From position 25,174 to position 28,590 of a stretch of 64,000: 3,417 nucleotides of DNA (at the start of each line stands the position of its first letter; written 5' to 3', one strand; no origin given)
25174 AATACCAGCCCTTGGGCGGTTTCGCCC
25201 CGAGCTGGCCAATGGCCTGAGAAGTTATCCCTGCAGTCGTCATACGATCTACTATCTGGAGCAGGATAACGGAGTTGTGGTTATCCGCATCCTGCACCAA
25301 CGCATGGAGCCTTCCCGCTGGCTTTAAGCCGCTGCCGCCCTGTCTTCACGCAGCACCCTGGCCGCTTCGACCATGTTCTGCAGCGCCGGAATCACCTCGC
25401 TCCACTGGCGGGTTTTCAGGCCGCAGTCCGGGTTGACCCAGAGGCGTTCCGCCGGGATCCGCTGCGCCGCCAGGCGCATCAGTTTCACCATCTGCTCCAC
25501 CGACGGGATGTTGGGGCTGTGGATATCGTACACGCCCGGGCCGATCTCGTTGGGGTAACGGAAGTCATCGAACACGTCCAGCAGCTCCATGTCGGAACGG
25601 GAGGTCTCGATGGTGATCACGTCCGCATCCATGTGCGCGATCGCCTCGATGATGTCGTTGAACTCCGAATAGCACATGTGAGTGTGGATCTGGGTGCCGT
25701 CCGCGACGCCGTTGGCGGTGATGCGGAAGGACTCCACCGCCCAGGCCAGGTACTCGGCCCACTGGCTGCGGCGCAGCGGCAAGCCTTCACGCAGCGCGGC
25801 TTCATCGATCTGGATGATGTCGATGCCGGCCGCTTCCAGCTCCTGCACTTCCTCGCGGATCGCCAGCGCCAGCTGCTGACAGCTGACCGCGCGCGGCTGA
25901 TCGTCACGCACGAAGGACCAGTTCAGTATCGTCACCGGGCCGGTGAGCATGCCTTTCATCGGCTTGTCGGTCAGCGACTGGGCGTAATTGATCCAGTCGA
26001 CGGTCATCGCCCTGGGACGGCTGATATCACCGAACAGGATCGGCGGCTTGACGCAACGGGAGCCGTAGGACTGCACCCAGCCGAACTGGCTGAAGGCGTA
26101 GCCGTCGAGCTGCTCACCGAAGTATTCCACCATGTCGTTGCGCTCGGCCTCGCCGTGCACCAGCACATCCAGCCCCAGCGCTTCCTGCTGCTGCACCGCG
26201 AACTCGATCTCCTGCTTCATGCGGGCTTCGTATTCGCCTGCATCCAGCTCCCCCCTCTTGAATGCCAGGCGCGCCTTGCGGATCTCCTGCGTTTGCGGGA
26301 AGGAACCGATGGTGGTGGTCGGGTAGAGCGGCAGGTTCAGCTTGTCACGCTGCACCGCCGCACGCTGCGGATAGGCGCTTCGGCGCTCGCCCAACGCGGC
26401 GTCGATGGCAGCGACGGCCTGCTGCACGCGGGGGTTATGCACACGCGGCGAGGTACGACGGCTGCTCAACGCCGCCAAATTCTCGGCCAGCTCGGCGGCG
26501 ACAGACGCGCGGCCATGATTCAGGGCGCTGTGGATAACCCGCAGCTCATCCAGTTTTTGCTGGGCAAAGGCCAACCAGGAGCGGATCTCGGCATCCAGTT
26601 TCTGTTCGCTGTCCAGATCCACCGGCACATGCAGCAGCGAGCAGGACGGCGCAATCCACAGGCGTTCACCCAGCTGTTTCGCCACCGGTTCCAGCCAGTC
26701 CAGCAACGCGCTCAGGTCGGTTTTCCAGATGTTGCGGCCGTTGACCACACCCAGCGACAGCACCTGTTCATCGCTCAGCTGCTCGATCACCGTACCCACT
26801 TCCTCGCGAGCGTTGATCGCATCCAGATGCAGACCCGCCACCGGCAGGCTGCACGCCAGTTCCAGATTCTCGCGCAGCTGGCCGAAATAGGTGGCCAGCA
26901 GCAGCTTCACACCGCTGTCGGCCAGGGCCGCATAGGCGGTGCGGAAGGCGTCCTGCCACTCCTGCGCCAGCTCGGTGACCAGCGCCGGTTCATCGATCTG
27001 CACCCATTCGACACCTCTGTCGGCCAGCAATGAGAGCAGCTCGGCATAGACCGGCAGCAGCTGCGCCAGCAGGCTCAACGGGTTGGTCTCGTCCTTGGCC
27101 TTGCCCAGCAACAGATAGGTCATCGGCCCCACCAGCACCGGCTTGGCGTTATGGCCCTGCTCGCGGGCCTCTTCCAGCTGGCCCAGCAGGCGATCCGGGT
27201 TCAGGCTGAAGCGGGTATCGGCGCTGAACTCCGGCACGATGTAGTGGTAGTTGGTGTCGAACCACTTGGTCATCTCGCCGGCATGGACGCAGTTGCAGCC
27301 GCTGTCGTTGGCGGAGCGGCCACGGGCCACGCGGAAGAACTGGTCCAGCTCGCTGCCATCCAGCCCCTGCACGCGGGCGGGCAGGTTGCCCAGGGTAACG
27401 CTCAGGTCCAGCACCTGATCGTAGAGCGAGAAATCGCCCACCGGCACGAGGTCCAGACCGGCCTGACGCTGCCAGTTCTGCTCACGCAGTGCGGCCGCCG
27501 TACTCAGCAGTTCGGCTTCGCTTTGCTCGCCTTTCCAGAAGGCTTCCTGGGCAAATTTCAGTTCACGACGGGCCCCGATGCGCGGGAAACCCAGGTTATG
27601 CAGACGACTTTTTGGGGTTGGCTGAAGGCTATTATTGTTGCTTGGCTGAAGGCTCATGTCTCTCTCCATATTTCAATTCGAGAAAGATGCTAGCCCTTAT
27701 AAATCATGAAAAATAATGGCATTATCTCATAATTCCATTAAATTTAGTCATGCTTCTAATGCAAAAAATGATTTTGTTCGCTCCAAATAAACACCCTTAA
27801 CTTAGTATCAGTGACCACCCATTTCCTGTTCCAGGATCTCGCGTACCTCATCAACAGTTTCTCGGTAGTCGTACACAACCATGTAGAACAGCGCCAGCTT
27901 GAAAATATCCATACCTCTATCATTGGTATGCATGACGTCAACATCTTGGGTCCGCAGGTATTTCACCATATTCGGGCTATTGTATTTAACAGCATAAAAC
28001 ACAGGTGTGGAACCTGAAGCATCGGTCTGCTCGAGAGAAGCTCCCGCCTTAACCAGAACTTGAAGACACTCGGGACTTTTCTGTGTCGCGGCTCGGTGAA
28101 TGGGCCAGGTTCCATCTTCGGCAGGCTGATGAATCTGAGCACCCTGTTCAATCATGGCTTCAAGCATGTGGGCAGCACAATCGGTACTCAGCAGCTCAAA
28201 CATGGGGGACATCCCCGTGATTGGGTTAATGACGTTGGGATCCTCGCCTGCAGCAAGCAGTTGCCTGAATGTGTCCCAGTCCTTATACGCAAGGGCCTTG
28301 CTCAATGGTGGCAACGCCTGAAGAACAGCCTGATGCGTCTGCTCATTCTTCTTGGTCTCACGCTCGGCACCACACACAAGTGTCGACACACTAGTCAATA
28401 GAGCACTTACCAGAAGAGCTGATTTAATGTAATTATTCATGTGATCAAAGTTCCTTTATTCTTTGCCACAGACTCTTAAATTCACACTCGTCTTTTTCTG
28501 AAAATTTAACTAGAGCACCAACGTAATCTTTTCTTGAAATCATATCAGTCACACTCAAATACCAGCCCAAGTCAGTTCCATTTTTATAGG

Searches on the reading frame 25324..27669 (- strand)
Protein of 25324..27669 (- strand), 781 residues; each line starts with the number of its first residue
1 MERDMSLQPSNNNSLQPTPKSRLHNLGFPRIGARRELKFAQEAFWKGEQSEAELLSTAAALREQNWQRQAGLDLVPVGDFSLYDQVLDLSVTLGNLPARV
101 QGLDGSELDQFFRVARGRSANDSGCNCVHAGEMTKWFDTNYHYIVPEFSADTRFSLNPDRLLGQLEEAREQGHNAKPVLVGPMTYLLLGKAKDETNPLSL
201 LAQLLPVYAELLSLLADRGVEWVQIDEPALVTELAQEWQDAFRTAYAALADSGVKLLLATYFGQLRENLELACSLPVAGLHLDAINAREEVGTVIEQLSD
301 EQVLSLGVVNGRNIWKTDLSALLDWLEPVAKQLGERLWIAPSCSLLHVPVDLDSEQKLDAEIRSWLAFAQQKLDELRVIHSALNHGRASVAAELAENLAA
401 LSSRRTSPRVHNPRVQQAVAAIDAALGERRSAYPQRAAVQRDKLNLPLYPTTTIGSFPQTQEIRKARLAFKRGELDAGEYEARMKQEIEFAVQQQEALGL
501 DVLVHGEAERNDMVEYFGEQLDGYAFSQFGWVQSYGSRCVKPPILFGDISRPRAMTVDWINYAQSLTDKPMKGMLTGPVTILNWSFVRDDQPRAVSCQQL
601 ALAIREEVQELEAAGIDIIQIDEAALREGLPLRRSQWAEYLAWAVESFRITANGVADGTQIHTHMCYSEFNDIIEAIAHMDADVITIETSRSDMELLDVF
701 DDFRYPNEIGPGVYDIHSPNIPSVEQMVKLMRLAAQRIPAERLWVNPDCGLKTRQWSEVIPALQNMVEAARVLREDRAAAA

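Call 119: search_protein_families(library=pfam, proteins=[window:25324-27669:-], max_evalue=0.001)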
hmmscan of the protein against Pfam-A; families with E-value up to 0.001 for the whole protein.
window:25324-27669:- (781 aa): 2 families
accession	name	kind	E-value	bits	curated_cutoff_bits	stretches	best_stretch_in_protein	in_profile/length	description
PF01717.24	Meth_synt_2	-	2.4e-164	546.7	21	1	450-771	2-323/324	Cobalamin-independent synthase, Catalytic domain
PF08267.18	Meth_synt_1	-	3.2e-125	418.2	27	2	24-332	3-311/313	Cobalamin-independent synthase, N-terminal domain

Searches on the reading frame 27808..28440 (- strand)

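Call 119: search_protein_families(library=pfam, proteins=[window:27808-28440:-], max_evalue=0.001)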
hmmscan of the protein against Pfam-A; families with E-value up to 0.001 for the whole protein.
window:27808-28440:- (210 aa): 5 families
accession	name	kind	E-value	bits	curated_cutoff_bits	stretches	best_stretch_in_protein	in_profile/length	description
PF12796.13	Ank_2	-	2.4e-27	95.7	27.3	3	92-171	12-88/90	Ankyrin repeats (3 copies)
PF00023.36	Ank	-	3.1e-11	43.3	21.1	0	109-140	1-32/33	Ankyrin repeat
PF13857.12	Ank_5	-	1.1e-09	38.9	27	1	97-150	2-56/56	Ankyrin repeats (many copies)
PF13637.12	Ank_4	-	2.1e-09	37.9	22.7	1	114-162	1-49/50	Ankyrin repeats (many copies)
PF13606.12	Ank_3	-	5.7e-09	35.8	22.3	0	143-169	2-28/30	Ankyrin repeat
